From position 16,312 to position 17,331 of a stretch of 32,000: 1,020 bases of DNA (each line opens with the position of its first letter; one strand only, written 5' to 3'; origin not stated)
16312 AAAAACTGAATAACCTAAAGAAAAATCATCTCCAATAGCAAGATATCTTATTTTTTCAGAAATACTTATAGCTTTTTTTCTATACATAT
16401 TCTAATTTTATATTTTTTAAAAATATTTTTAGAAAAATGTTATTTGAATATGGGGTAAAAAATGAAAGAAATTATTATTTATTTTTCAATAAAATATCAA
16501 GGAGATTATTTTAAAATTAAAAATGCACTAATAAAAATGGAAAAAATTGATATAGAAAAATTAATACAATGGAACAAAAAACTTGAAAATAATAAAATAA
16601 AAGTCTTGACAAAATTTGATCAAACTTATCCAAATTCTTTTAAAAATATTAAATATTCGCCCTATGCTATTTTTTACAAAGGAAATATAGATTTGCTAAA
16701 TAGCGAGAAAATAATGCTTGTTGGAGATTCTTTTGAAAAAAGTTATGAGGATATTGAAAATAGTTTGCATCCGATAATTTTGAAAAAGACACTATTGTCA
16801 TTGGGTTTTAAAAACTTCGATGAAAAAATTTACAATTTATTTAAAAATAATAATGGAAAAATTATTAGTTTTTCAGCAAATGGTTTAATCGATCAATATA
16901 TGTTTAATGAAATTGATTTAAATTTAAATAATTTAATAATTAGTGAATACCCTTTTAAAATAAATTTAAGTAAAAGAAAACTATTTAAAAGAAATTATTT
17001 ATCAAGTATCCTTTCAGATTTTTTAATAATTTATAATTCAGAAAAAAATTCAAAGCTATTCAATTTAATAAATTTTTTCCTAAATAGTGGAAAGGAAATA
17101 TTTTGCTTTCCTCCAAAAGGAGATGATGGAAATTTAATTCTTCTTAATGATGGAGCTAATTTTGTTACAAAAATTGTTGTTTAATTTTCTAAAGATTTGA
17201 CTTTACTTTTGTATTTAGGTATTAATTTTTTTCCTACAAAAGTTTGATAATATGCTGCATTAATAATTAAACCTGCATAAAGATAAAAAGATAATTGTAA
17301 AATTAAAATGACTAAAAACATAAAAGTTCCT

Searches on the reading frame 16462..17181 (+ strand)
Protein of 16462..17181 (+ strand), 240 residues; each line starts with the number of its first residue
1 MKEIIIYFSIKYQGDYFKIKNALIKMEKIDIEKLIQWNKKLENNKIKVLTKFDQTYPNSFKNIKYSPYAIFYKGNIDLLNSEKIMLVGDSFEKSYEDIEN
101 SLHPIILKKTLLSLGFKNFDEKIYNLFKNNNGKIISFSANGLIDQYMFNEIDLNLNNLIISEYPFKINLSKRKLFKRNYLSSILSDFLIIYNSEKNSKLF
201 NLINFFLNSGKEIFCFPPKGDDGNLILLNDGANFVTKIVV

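Call 29: search_protein_families(library=pfam, proteins=[window:16462-17181:+], max_evalue=0.01)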
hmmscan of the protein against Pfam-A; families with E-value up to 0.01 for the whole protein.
seq(240 aa): 1 family
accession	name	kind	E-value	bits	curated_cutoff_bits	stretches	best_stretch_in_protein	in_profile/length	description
PF02481.21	DNA_processg_A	-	8.9e-17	61.4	29.6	1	41-226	2-201/212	DNA recombination-mediator protein A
